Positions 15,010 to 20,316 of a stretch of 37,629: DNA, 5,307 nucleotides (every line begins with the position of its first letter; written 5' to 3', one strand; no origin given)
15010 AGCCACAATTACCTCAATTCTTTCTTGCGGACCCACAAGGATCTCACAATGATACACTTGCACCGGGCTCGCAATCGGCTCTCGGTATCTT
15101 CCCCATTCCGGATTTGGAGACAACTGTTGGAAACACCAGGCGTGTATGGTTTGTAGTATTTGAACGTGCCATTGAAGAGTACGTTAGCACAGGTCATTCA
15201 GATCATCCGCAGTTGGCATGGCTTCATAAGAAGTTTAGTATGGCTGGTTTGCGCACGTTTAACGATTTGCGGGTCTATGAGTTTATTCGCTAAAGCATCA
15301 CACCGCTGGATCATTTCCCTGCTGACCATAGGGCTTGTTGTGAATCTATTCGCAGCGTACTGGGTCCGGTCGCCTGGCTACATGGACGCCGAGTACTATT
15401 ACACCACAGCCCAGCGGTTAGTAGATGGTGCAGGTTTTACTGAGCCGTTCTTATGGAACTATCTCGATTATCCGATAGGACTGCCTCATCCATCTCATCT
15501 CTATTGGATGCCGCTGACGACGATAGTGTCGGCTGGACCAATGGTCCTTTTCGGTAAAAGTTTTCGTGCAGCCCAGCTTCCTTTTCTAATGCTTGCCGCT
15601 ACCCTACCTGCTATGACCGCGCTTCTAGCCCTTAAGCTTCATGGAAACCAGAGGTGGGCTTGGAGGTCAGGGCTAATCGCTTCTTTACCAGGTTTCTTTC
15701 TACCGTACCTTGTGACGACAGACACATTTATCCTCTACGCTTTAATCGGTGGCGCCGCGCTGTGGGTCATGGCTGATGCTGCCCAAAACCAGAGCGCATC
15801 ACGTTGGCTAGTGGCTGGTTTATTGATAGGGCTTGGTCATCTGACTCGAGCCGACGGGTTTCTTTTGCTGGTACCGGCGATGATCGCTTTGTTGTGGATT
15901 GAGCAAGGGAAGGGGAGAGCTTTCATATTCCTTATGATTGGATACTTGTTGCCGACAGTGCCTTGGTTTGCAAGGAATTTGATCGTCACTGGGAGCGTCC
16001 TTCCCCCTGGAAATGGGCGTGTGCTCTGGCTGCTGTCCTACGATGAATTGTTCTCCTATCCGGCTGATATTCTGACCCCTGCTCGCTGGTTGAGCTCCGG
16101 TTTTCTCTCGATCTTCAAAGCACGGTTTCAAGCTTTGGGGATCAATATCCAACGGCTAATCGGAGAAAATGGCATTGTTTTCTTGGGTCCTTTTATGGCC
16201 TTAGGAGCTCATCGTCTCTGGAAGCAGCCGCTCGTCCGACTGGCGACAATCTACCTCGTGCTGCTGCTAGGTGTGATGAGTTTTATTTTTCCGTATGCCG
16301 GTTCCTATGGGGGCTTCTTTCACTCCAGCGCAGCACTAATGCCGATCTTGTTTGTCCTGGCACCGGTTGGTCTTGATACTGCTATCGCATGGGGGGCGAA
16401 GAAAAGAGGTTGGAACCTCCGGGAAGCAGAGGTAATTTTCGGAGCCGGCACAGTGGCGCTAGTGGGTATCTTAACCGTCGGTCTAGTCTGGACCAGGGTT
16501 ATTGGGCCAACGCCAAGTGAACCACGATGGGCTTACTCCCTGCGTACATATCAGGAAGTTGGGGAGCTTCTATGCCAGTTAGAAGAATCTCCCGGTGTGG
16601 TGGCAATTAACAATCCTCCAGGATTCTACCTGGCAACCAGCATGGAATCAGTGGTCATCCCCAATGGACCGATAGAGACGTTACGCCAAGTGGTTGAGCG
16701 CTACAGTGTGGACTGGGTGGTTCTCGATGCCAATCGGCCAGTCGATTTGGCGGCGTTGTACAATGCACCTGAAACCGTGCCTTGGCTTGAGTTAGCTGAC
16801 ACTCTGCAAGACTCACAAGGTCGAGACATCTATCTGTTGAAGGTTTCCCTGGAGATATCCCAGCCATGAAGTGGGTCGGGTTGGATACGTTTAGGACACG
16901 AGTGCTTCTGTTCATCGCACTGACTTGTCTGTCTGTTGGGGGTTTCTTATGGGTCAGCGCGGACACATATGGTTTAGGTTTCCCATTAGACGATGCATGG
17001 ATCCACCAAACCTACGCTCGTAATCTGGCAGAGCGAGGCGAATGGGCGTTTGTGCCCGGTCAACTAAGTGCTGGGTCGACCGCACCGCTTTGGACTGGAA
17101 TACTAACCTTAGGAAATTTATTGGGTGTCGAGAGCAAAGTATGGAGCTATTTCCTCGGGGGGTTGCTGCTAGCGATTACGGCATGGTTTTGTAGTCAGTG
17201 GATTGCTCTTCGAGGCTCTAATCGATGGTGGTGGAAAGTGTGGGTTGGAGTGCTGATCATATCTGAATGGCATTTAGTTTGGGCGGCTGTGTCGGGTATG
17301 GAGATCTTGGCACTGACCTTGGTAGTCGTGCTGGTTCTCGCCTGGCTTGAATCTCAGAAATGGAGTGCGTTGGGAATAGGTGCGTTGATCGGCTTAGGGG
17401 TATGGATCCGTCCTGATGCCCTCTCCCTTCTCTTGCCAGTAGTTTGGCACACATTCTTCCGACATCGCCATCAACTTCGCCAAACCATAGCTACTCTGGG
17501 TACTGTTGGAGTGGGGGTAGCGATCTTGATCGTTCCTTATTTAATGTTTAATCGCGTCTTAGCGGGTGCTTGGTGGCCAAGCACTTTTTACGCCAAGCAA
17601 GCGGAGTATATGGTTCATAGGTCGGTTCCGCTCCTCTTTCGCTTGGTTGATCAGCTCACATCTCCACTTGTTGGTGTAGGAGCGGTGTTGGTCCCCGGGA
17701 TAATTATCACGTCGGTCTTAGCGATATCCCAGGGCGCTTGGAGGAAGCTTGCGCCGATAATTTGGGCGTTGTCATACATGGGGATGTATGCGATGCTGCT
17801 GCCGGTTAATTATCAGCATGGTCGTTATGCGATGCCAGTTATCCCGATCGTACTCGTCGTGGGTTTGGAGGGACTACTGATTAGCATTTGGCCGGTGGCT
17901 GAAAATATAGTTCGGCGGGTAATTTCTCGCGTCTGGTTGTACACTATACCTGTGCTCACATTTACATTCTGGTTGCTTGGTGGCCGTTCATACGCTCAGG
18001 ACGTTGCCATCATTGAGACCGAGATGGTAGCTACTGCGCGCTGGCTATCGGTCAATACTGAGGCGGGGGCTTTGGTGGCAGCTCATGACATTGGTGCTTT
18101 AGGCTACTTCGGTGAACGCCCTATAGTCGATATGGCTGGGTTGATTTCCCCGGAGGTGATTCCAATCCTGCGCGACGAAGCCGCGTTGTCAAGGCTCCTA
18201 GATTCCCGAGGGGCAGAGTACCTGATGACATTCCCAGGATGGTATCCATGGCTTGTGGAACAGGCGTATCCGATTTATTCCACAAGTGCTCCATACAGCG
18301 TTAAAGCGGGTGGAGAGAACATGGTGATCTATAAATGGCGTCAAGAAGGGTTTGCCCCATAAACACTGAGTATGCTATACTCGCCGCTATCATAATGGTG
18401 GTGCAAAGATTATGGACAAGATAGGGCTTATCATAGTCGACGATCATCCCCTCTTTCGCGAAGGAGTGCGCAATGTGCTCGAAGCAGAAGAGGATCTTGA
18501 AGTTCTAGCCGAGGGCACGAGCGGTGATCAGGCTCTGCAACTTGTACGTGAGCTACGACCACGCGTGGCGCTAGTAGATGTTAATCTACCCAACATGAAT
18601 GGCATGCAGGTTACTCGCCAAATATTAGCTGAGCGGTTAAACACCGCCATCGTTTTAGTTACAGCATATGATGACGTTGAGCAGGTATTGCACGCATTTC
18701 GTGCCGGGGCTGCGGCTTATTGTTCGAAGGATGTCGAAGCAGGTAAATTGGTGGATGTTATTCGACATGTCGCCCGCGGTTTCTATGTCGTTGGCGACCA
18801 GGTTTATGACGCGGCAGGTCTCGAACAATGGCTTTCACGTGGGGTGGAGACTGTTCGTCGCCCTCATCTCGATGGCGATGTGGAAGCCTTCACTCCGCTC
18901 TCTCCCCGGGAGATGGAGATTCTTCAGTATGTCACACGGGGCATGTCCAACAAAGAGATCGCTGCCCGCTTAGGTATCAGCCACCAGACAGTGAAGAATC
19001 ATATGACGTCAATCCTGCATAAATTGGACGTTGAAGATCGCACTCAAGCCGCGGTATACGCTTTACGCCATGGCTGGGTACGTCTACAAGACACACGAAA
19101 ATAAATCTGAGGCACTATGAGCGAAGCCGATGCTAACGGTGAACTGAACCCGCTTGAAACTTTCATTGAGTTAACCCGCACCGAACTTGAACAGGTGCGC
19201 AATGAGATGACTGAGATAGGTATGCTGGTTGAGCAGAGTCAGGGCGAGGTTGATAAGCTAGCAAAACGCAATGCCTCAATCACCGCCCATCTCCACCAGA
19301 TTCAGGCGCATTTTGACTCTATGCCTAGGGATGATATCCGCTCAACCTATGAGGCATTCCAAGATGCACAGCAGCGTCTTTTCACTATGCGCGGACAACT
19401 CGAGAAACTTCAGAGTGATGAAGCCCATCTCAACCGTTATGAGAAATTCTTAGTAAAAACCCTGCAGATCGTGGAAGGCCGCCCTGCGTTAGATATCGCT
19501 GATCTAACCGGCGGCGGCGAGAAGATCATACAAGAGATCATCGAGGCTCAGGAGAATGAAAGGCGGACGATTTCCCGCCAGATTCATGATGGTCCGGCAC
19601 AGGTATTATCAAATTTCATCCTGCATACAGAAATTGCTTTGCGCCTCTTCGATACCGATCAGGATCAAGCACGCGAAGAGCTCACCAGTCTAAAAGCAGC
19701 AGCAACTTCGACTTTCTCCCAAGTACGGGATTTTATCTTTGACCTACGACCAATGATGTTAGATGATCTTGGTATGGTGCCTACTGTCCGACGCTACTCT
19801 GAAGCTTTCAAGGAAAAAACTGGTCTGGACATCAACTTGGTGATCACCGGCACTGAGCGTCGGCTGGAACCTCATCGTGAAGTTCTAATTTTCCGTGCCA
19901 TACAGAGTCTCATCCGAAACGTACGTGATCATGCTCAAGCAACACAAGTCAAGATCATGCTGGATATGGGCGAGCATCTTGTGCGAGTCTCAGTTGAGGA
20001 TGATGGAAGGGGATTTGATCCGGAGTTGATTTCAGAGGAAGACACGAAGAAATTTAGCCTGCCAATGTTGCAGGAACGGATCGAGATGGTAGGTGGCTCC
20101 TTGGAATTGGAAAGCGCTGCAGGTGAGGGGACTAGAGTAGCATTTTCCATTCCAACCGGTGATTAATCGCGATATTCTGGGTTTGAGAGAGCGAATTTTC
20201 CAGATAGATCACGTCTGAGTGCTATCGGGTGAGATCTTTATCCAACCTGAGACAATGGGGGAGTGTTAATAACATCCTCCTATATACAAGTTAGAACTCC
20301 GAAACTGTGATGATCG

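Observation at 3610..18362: Nine back-to-back GT-C-like membrane proteins with no partner enzymes: candidate extracytoplasmic glycan-building system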

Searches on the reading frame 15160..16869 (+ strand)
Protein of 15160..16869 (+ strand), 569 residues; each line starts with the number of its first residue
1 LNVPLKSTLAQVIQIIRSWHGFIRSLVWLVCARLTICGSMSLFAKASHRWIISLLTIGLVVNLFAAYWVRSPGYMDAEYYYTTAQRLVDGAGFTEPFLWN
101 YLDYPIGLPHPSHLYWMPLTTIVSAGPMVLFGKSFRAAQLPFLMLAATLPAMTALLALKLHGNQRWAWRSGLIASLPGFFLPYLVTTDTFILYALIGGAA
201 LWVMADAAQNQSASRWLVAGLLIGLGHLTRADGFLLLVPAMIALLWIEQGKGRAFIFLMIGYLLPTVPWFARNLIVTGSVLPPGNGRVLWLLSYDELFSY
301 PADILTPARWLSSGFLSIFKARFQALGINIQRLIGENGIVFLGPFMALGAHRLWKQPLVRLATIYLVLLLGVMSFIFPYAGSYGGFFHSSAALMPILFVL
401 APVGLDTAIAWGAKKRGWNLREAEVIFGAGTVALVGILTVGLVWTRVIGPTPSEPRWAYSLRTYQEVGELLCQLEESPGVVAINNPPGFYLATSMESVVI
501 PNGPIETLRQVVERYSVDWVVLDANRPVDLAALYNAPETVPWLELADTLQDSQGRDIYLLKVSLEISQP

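Call 3: search_protein_families(library=pfam, proteins=[window:15160-16869:+], max_evalue=0.01)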
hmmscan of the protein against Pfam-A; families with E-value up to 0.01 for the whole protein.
window:15160-16869:+ (569 aa): 1 family
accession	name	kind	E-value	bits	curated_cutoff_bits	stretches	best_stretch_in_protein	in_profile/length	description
PF13231.12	PMT_2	-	1.2e-08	35.8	26.1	1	123-248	9-133/160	Dolichyl-phosphate-mannose-protein mannosyltransferase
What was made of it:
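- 15160..16869 (+): GTC8: PMT_2-type GT-C glycosyltransferase. Probable start at the ATG at 15277 (530 aa). PMT_2 at 35.8 bits (call 3).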

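Call 7: search_protein_families(library=ncbifam, proteins=[window:15160-16869:+], max_evalue=0.1)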
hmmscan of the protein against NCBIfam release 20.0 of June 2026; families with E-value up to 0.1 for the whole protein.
window:15160-16869:+ (569 aa): 0 families

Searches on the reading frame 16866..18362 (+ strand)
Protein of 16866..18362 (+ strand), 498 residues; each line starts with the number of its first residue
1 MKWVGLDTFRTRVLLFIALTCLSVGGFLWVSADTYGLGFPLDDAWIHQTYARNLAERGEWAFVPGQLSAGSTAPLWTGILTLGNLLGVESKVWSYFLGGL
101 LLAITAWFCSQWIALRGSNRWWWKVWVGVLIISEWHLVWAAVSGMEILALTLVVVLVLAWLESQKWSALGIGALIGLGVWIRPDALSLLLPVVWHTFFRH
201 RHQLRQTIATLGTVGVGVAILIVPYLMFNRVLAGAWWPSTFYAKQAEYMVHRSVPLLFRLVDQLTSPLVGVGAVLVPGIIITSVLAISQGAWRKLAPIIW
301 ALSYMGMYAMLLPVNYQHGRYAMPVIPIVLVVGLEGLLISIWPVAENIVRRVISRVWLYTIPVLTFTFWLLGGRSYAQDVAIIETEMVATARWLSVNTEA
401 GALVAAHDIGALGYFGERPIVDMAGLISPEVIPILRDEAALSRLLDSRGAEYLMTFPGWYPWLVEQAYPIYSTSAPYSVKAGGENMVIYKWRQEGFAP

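Call 3: search_protein_families(library=pfam, proteins=[window:16866-18362:+], max_evalue=0.01)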
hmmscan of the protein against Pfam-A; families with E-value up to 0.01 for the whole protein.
window:16866-18362:+ (498 aa): 0 families

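Call 7: search_protein_families(library=ncbifam, proteins=[window:16866-18362:+], max_evalue=0.1)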
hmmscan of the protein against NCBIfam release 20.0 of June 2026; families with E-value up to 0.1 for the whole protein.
window:16866-18362:+ (498 aa): 1 family
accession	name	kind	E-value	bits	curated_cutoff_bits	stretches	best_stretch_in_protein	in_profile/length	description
NF047440.1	LA3751_2_3_fam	subfamily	7e-06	25.1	200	1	92-362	99-380/460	LA_3751/LA_3752 family putative glycosyltransferase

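Call 11: search_solved_structures(query=window:16866-18362:+, max_evalue=1)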
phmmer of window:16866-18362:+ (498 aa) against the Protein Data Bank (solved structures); distinct sequences matched with E-value up to 1: 1.
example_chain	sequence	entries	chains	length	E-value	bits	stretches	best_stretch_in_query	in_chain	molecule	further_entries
6j19_A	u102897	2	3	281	0.77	11.6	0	119-149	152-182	ESX-1 secretion system protein EccCb1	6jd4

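Call 38: search_solved_structures(query=A2, max_evalue=1)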
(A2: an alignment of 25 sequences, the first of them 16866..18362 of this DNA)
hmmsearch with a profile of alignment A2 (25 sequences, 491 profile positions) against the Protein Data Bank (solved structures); distinct sequences matched with E-value up to 1: 0.

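Call 41: search_protein_families(library=pfam, alignment_id=A2, max_evalue=0.01)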
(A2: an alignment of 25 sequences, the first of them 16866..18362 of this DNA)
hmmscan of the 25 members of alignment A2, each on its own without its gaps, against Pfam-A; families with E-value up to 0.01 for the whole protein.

A. member 1, window:16866-18362:+ (498 aa): 0 families

B. families by the number of members that match (of 25 scanned): 0 families
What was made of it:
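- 16866..18362 (+): GTC9: GT-C glycosyltransferase of the GTC1/AftB-like family, with no Pfam model. 0 of 25 family members hit Pfam (call 41).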

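Call 43: find_homologous_proteins(query=window:16866-18362:+, max_evalue=0.001)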
Query window:16866-18362:+ (498 aa): 6129 proteins with E <= 0.001 among 8000 candidates; the best 120 are listed.
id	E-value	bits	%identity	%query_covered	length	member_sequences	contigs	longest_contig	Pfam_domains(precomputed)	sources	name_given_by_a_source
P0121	0.0e+0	1080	97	100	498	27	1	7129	-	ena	-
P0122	3.1e-284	962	86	100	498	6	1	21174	-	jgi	-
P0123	1.5e-210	719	66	99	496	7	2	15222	-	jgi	jgi:hypothetical protein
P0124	5.3e-206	704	63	96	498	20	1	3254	-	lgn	-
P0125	1.1e-199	683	63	95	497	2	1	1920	-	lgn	-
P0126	3.8e-195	668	60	98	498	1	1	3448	-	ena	-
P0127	4.9e-194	664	60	97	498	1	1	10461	-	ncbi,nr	ncbi:MAG TPA: hypothetical protein G4O11_07010 [Anaerolineae bacterium]|nr:hypothetical protein [Ana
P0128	2.0e-193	662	61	96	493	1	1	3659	-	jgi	jgi:hypothetical protein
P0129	4.8e-189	648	59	98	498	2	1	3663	-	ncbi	-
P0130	8.4e-189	647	60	97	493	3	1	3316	-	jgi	jgi:hypothetical protein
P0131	1.9e-187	642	60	97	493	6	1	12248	-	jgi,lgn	-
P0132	7.9e-187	640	60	97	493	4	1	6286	-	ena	-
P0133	1.1e-186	640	60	98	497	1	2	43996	-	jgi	jgi:hypothetical protein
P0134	1.3e-183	630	60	93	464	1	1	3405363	-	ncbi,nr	ncbi:MAG: hypothetical protein JSV37_13235 [Anaerolineaceae bacterium]|nr:MAG: hypothetical protein 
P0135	2.8e-183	629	59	97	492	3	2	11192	-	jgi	jgi:hypothetical protein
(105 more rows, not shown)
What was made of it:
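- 16866..18362 (+): One JGI source names a homologue 'arabinofuranosyltransferase' (call 43).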

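Call 45: find_encoding_contigs(protein=P0134, flank=10000, max_places=1)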
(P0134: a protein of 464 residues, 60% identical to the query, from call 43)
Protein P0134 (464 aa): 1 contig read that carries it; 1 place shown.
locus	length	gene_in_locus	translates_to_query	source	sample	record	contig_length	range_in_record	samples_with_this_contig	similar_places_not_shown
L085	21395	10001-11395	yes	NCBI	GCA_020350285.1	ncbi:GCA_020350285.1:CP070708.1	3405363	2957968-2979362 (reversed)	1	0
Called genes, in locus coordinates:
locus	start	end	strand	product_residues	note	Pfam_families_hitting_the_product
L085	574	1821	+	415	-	PF00144:Beta-lactamase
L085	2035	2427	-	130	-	PF00072:Response_reg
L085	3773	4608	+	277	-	PF09594:GT87 (weak)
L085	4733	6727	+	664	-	PF13231:PMT_2 (weak), PF26626:DUF8201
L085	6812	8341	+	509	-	PF13231:PMT_2 (weak)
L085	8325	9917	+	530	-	PF13231:PMT_2 (weak)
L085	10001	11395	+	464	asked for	-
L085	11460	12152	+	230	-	PF00072:Response_reg, PF04545:Sigma70_r4 (weak), PF08281:Sigma70_r4_2 (weak), PF00196:GerE, PF13384:HTH_23 (faint), PF13936:HTH_38 (faint)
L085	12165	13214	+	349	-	PF05384:DegS (weak), PF07730:HisKA_3, PF02518:HATPase_c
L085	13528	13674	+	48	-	-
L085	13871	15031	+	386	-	PF16976:RcpC (faint), PF08666:SAF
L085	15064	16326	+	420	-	PF00072:Response_reg, PF01656:CbiA (faint), PF10609:ParA, PF13614:AAA_31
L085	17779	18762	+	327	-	PF00482:T2SSF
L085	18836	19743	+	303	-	PF00482:T2SSF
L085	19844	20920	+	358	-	PF01266:DAO, PF04324:Fer2_BFD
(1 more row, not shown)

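Call 56: predict_structure(alignment_id=A4)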
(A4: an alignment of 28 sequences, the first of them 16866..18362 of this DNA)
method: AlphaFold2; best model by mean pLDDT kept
length: 498 residues; sequences in the alignment: 28
mean_pLDDT: 90.0   pTM: 0.91
mean pLDDT of the five models: 90.0, 89.9, 89.5, 87.9, 76.9
residues with pLDDT >= 90: 333; 70-90: 142; 50-70: 16; < 50: 7
segments of 3 or more residues with pLDDT < 50: 1-3, 495-498
pLDDT, mean of each block of 10 residues (from residue 1): 60 94 98 95 92 93 81 88 95 98 98 87 91 96 94 98 93 97 94 96 96 98 92 79 77 82 85 91 94 95 88 67 92 89 85 87 95 95 96 95 92 92 86 88 93 93 93 90 92 57
secondary structure, 60 per line:
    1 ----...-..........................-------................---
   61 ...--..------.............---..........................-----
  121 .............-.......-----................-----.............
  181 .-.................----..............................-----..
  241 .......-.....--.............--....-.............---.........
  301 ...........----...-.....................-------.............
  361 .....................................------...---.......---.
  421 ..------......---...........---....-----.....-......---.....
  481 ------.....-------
elements in order: H9-34 H42-57 E61-63 H74-86 H90-115 H121-133 H135-141 H147-162 H168-181 H183-199 H204-233 H239-247 H249-253 H256-268 H271-274 H276-288 H292-311 H320-340 H348-397 E404-406 H410-416 E420-422 H429-434 H438-448 E452-455 H461-465 E467-472 H476-480 E487-491
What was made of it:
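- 16866..18362 (+): AF2 model with pLDDT 90.0 and pTM 0.91 (call 56).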

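Call 60: fold_search(model_id=the predicted structure, library=pdb)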
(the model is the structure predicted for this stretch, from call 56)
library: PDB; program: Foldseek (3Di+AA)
matches with E <= 10: 411; with E <= 0.001: 30
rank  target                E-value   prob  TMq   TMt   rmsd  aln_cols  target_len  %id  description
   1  8age_A                8.8e-08  1.00  0.61  0.49   9.8       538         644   12  Structure of yeast oligosaccharylransferase complex with acceptor peptide bound (released 2022-12-07)
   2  6ezn_F                1.6e-07  1.00  0.55  0.44  12.7       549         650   14  Cryo-EM structure of the yeast oligosaccharyltransferase (OST) complex (released 2018-01-17)
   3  8b6l_I                1.8e-07  1.00  0.62  0.47  11.6       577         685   13  Subtomogram average of the human Sec61-TRAP-OSTA-translocon (released 2022-12-07)
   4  5f15                  2.6e-07  1.00  0.60  0.56   9.4       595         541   15  Crystal Structure of ArnT from Cupriavidus metallidurans bound to Undecaprenyl phosphate (released 2016-02-17)
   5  9n9j_I                2.8e-07  1.00  0.57  0.42  11.7       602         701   13  Structure of a GRP94 folding intermediate engaged with a CCDC134- and FKBP11-bound secretory translocon (released 2025-11-19)
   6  7oci_F                3.1e-07  1.00  0.57  0.46  11.2       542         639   13  Cryo-EM structure of yeast Ost6p containing oligosaccharyltransferase complex (released 2022-02-16)
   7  5ezm                  3.5e-07  1.00  0.58  0.55   9.3       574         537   15  Crystal Structure of ArnT from Cupriavidus metallidurans in the apo state (released 2016-02-17)
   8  8agb_A                3.7e-07  1.00  0.56  0.45  10.3       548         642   14  Structure of yeast oligosaccharylransferase complex with lipid-linked oligosaccharide bound (released 2022-12-07)
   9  8pn9_A                4.6e-07  1.00  0.58  0.46  12.1       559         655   15  Structure of human oligosaccharyltransferase OST-A complex bound to NGI-1 (released 2024-05-08)
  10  6s7t_A                5.4e-07  1.00  0.63  0.46  10.5       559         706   11  Cryo-EM structure of human oligosaccharyltransferase complex OST-B (released 2019-12-18)
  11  8agc_A                7.1e-07  1.00  0.61  0.45  12.2       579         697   11  Structure of yeast oligosaccharylransferase complex with lipid-linked oligosaccharide and non-acceptor peptide bound (released 2022-12-07)
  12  6s7o_A                1.9e-06  1.00  0.60  0.47  10.0       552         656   14  Cryo-EM structure of human oligosaccharyltransferase complex OST-A (released 2019-12-18)
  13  9s6u_A                2.7e-06  1.00  0.51  0.48   8.9       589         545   13  Ternary cryo-EM structure of human ALG9 with Dol25-PP-GlcNAc2Man8, Dol25-P-Man and Fab (released 2026-03-18)
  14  6ftg_5                3.1e-06  1.00  0.59  0.47  13.2       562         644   13  Subtomogram average of OST-containing ribosome-translocon complexes from canine rough microsomal membranes (released 2018-03-21)
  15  5gmy_A                4.6e-06  1.00  0.57  0.36  13.7       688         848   10  Crystal structure of the Archaeoglobus fulgidus oligosaccharyltransferase (O29867_ARCFU) tethered with an acceptor pep (released 2017-02-01)
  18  9dlh                  1.3e-05  1.00  0.60  0.51   5.5       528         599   14  donor substrate analog-bound AftB (released 2025-06-25)
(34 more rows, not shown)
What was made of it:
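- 16866..18362 (+): Foldseek matches STT3, ArnT (TMq 0.60 / TMt 0.56), ALG9, AftB 9dlh (rmsd 5.5, TMq 0.60), AftD, AftA, PglB and PimE (call 60).
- Closest known: ArnT / protein O-mannosyltransferases. Same: ArnT is a top structural match for GTC9 (call 60).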

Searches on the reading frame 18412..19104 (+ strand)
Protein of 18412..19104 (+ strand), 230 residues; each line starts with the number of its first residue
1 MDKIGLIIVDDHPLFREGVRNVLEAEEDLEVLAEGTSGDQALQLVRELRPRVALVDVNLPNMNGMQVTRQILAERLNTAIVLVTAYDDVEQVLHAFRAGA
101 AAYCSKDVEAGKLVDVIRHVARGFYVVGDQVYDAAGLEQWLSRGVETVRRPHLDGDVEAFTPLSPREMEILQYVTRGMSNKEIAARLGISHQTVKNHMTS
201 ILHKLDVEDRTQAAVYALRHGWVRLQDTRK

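Call 4: search_protein_families(library=pfam, proteins=[window:18412-19104:+], max_evalue=0.01)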
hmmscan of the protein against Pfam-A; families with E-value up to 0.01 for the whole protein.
window:18412-19104:+ (230 aa): 15 families
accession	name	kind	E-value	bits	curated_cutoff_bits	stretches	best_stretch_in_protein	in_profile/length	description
PF00072.30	Response_reg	-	1.7e-26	93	30.2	1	7-117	2-110/111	Response regulator receiver domain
PF00196.25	GerE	-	2.1e-22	78.9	23.5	1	162-217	2-57/57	Bacterial regulatory proteins, luxR family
PF04545.22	Sigma70_r4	-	1.8e-07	31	24.1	1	163-205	5-48/50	Sigma-70, region 4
PF08281.18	Sigma70_r4_2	-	8.1e-07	29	25.7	1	163-199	11-48/54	Sigma-70, region 4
PF13936.12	HTH_38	-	5e-06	26.6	27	1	169-197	12-40/44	Helix-turn-helix domain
PF13384.12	HTH_23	-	7e-06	26.1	24.6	1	168-195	8-35/50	Homeodomain-like domain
PF12840.13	HTH_20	-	2.8e-05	24.4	27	1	168-198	7-39/51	Helix-turn-helix domain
PF13412.12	HTH_24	-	9.2e-05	22.4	21.9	1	168-198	6-38/48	Winged helix-turn-helix DNA-binding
PF13518.12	HTH_28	-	0.00012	22.5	25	1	169-196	4-31/52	Helix-turn-helix domain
PF07638.17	Sigma70_ECF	-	0.00024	21.5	21.1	1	152-207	125-181/185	ECF sigma factor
PF08279.18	HTH_11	-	0.00055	20.2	25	1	166-205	1-43/55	HTH domain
PF04967.18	HTH_10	-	0.00089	19.5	23.1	1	176-205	22-51/53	HTH DNA binding domain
PF04218.19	CENP-B_N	-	0.001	19.1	21.2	1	168-195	13-40/53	CENP-B N-terminal DNA-binding domain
PF14493.12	HTH_40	-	0.0028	18.3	27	1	171-204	6-39/89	Helix-turn-helix domain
PF09862.15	DUF2089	-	0.0067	16.5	33.4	0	181-207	20-46/47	Domain of unknown function (DUF2089)-HTH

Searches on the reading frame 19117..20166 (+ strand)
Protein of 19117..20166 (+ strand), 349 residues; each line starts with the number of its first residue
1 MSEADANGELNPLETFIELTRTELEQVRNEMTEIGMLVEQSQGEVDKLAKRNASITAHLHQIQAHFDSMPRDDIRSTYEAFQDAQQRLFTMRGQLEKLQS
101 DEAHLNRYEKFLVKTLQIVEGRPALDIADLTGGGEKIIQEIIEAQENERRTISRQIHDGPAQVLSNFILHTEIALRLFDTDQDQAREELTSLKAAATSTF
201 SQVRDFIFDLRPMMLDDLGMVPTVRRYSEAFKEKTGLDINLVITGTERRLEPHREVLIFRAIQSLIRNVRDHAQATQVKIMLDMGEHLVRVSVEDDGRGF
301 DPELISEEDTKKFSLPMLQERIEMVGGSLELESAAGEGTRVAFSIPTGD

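Call 4: search_protein_families(library=pfam, proteins=[window:19117-20166:+], max_evalue=0.01)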
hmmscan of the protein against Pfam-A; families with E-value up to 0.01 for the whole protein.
window:19117-20166:+ (349 aa): 5 families
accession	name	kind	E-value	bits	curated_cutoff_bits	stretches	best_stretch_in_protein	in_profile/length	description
PF07730.19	HisKA_3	-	3.6e-15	56.7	24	1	148-213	1-66/68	Histidine kinase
PF02518.31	HATPase_c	-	3.5e-12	47.2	26.4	1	255-347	3-109/111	Histidine kinase-, DNA gyrase B-, and HSP90-like ATPase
PF05384.16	DegS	-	2.7e-08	33.9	27.6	1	17-111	22-116/159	Sensor protein DegS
PF13589.12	HATPase_c_3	-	0.00016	22.1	25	1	259-306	4-51/137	Histidine kinase-, DNA gyrase B-, and HSP90-like ATPase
PF19220.6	Rod_CreS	-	0.00018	21.2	100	1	9-122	7-119/359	Crescentin, rod domain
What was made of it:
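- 18412..20166 (+): Context: NarL/LuxR-type response regulator (18412-19104) and DegS-like HisKA_3 kinase (19117-20166). Conserved downstream neighbours; membership of the system is not shown. Pfam (call 4).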
